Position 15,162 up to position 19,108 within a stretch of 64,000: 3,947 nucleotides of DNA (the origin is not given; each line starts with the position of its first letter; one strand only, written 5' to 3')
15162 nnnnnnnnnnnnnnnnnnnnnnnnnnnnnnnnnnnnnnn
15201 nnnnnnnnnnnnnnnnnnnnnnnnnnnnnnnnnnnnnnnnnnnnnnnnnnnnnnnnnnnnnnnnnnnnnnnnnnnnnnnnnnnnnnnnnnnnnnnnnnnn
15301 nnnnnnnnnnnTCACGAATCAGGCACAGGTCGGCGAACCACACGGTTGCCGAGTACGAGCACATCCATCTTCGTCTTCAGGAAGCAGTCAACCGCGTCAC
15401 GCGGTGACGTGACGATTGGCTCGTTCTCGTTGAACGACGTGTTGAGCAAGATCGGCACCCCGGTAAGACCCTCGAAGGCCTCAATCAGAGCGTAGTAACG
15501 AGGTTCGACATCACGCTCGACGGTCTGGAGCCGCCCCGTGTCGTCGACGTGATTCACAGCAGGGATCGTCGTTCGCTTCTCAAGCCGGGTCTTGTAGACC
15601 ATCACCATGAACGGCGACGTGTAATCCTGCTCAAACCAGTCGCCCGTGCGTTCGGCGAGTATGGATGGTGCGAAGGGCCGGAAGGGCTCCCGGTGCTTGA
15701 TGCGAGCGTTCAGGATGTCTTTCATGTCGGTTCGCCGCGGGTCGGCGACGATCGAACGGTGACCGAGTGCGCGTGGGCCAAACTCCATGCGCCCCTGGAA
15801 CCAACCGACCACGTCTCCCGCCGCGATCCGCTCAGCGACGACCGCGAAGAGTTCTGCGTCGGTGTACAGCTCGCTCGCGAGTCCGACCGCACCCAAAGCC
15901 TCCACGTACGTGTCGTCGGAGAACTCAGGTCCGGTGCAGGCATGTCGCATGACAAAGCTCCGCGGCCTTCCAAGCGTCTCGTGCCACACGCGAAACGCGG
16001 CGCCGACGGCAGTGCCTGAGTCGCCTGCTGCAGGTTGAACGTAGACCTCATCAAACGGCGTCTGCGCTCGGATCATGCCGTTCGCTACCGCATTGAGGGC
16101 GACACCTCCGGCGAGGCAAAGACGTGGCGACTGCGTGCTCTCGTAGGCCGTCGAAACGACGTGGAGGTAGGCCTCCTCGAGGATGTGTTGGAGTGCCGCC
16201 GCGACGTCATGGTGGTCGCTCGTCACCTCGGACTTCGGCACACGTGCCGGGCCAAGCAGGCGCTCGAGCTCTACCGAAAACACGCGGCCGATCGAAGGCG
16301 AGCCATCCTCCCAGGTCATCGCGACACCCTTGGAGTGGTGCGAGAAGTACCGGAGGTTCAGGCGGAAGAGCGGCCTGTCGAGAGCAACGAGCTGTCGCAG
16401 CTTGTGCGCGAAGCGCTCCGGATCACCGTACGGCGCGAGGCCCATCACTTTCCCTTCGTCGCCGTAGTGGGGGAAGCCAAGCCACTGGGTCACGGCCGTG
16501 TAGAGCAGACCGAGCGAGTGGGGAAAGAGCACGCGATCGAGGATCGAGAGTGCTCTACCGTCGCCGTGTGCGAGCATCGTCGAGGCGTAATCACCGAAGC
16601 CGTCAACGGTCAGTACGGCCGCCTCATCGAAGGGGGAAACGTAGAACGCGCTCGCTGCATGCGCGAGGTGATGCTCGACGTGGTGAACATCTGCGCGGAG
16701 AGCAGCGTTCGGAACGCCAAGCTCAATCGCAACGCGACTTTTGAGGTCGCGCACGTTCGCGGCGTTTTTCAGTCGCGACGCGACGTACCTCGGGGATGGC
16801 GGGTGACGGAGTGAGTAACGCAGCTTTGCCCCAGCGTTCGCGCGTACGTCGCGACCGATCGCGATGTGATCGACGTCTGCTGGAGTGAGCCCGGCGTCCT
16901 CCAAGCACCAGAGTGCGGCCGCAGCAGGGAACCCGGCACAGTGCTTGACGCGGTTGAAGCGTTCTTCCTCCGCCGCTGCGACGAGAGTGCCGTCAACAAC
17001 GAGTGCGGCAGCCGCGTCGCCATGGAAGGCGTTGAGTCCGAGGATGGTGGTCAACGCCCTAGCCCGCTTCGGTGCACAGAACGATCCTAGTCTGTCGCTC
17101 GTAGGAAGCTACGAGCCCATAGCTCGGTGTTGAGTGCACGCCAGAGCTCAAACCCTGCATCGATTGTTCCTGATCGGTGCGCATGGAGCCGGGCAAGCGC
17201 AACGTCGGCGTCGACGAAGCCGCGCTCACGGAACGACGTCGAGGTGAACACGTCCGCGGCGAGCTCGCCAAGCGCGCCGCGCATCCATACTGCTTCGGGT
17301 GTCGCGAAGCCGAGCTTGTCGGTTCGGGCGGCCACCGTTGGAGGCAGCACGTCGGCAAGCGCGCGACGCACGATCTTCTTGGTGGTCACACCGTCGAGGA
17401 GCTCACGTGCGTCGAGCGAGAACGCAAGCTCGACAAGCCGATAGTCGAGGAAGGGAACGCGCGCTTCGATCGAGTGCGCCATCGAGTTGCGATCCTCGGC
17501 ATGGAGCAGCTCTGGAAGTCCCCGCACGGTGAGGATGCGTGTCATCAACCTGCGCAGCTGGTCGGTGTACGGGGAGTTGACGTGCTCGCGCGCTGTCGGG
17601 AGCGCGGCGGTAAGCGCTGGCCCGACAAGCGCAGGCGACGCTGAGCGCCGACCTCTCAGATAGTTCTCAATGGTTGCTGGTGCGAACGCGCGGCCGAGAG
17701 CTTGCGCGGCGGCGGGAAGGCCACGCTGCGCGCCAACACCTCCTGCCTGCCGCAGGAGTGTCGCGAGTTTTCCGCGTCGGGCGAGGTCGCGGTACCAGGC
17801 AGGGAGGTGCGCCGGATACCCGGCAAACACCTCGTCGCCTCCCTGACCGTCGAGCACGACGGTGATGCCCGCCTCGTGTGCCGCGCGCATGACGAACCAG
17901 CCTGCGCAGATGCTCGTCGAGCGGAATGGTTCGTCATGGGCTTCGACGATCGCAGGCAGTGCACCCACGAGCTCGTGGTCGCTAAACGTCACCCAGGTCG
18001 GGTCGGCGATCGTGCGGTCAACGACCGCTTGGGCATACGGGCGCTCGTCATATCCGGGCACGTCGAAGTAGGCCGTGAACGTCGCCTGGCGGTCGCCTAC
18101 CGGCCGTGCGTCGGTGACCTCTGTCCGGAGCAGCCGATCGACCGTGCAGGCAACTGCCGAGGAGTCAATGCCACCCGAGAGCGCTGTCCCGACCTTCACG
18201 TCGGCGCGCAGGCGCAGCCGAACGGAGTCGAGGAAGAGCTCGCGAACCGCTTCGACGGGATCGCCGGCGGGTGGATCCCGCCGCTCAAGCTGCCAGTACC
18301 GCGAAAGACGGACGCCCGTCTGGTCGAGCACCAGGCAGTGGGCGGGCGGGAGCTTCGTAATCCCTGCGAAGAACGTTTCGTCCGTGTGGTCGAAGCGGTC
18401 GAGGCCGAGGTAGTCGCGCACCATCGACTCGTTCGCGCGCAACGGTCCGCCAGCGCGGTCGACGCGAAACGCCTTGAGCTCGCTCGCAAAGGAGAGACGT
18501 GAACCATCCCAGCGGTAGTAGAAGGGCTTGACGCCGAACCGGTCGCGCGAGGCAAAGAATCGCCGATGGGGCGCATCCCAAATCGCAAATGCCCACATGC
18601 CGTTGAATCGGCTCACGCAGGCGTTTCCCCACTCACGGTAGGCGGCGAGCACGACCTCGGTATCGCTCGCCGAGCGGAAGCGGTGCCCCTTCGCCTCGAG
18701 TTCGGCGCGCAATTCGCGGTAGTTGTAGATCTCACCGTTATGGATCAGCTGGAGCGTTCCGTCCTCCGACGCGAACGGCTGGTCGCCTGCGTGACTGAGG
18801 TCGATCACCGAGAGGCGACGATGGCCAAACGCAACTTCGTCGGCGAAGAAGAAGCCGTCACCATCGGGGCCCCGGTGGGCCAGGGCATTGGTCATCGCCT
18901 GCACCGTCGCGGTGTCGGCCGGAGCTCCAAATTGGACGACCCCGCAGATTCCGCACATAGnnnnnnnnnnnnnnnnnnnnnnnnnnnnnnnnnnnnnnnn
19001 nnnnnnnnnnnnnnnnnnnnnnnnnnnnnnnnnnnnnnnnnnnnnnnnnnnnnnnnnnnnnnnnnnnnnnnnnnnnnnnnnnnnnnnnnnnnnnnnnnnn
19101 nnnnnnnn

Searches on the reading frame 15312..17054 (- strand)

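Call 15: search_protein_families(library=pfam, proteins=[window:15312-17054:-], max_evalue=0.001)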
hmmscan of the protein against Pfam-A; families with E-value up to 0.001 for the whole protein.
window:15312-17054:- (580 aa): 3 families
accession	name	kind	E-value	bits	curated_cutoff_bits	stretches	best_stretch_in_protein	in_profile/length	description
PF16861.10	Carbam_trans_C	-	9.5e-72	240.5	27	1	407-575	1-170/170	Carbamoyltransferase C-terminus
PF02543.21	Carbam_trans_N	-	5.5e-67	227.1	24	1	4-353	2-345/346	Carbamoyltransferase N-terminus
PF00814.31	TsaD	-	0.00032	21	24.8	0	250-329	190-238/264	tRNA N6-adenosine threonylcarbamoyltransferase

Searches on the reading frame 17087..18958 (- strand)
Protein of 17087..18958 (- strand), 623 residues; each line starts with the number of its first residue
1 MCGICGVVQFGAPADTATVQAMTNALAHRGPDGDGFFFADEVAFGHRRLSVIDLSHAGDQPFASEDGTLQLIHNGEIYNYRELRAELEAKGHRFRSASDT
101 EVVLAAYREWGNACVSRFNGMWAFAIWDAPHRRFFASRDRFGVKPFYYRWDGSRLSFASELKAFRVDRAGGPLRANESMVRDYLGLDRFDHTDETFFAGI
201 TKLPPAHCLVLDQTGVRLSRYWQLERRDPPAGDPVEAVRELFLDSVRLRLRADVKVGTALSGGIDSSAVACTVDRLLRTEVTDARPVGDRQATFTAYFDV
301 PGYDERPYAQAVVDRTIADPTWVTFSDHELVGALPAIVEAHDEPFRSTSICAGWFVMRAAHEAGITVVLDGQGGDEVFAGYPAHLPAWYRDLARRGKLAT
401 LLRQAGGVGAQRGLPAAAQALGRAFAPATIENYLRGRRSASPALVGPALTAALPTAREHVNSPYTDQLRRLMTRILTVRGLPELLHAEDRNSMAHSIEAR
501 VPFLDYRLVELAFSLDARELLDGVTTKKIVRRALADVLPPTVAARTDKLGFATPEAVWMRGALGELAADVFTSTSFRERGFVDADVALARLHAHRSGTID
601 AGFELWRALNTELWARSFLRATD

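Call 15: search_protein_families(library=pfam, proteins=[window:17087-18958:-], max_evalue=0.001)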
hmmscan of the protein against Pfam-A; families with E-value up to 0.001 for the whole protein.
window:17087-18958:- (623 aa): 3 families
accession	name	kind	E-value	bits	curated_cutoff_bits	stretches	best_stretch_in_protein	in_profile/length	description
PF00733.27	Asn_synthase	-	2.4e-80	271.3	21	1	238-616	2-354/354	Asparagine synthase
PF13537.11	GATase_7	-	9.7e-48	161.7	25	1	46-164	1-121/123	Glutamine amidotransferase domain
PF13522.11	GATase_6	-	9.7e-46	155.4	27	1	31-160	1-130/130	Glutamine amidotransferase domain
